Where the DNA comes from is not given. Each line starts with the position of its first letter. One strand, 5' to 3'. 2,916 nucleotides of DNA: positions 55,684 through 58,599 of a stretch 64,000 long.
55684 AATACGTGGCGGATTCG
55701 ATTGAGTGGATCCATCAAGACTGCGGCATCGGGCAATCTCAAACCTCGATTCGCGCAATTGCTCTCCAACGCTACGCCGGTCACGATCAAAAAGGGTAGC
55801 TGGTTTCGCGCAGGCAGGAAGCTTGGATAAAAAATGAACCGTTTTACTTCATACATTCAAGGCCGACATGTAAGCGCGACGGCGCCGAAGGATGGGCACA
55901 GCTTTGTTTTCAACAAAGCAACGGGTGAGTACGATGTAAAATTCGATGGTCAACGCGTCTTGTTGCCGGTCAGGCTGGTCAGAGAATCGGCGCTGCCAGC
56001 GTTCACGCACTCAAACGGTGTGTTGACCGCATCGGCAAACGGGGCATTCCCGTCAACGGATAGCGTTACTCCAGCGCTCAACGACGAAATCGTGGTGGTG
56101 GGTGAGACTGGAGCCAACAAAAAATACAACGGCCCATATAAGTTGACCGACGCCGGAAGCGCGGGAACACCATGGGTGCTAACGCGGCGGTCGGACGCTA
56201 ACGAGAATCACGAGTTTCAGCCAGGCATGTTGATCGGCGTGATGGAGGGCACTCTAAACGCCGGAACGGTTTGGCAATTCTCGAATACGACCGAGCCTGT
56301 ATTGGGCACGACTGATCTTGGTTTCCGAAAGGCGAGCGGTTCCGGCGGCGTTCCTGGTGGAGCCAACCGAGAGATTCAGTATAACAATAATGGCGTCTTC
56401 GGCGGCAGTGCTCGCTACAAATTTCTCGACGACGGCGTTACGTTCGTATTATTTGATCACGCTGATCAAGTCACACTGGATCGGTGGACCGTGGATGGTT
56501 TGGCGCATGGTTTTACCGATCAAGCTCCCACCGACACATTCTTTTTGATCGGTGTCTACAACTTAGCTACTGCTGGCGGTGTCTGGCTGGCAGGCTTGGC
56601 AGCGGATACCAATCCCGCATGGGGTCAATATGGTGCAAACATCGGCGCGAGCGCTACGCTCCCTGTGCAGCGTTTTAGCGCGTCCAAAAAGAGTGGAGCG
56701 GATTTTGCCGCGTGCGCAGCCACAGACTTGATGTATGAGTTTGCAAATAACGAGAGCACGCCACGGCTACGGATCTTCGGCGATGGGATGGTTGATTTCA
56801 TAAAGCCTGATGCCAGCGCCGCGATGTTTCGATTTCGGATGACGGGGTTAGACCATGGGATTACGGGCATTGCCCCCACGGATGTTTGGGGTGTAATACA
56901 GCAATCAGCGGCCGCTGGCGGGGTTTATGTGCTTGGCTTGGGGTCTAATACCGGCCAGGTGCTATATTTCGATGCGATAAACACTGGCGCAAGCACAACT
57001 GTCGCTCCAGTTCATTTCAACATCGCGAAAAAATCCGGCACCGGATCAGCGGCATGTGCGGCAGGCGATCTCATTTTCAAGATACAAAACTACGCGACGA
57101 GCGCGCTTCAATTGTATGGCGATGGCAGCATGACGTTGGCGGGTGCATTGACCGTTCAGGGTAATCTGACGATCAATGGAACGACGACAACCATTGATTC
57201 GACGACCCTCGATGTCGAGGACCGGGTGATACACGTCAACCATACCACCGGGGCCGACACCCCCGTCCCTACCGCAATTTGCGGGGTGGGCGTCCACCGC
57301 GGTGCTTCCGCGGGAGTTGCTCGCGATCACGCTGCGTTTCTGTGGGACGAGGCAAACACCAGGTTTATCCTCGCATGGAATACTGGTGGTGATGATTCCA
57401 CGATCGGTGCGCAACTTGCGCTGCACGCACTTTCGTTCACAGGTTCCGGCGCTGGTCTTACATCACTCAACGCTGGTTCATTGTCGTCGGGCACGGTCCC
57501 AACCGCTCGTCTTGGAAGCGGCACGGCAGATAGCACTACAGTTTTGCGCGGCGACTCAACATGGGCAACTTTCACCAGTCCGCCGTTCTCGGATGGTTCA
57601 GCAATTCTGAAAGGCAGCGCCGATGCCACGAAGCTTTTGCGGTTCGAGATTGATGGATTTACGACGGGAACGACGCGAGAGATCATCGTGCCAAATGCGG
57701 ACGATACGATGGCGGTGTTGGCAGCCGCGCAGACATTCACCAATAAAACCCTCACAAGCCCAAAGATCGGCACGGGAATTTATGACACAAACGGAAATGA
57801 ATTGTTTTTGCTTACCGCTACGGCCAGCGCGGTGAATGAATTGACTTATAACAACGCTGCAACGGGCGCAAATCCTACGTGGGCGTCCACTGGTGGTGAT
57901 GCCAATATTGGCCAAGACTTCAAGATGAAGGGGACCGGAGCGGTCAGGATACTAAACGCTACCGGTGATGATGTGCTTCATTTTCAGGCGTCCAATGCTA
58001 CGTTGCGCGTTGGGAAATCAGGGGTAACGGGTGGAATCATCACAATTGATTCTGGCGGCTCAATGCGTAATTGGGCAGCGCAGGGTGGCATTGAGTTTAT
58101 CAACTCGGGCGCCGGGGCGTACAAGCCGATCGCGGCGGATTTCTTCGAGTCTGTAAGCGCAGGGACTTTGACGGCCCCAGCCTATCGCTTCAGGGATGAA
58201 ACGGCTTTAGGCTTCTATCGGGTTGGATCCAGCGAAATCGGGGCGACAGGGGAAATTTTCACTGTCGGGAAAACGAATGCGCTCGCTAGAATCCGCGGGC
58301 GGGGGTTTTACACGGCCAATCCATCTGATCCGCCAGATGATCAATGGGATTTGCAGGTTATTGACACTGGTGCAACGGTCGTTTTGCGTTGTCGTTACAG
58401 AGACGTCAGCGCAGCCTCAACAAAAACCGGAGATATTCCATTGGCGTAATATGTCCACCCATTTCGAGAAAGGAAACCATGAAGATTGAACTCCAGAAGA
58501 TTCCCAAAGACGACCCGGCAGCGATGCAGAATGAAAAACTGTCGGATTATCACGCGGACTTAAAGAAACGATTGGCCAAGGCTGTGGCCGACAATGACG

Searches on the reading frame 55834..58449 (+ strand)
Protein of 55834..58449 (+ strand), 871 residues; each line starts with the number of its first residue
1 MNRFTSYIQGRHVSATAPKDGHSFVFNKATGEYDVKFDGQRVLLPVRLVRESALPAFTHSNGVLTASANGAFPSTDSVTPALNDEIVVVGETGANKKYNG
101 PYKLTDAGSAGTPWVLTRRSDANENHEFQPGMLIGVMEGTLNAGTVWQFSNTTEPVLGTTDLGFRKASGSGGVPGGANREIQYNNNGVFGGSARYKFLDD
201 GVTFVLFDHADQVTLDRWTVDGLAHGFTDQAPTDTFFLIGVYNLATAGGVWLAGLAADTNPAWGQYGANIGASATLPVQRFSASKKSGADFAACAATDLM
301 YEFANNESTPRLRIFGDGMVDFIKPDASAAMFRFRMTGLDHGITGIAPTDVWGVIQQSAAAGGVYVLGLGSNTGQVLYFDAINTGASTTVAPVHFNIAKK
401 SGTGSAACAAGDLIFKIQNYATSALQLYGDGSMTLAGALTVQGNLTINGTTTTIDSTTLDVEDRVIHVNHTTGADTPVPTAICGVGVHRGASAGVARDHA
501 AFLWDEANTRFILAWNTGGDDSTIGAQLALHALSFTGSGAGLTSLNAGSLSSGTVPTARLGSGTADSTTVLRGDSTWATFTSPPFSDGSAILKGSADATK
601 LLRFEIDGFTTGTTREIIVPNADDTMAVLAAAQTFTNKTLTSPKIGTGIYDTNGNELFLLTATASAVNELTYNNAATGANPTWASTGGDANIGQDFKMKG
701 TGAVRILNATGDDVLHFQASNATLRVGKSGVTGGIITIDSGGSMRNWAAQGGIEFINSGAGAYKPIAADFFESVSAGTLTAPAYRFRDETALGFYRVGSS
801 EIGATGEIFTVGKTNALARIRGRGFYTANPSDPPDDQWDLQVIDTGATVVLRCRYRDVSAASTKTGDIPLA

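Call 69: search_protein_families(library=phrogs, proteins=[window:55834-58449:+], max_evalue=0.001)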
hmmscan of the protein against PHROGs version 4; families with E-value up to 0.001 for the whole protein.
window:55834-58449:+ (871 aa): 5 families
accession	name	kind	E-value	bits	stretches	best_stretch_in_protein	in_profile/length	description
phrog_16867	-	unknown function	7.2e-15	55.5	1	112-188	125-198/631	-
phrog_30390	-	unknown function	3.3e-13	50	1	63-173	538-645/766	-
phrog_27782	-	unknown function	8.8e-10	38.9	1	76-197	187-301/644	-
phrog_2647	-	head and packaging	1.6e-09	38.3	1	74-172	137-228/336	head decoration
phrog_17264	-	unknown function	0.00015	22.5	1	76-161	18-93/147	-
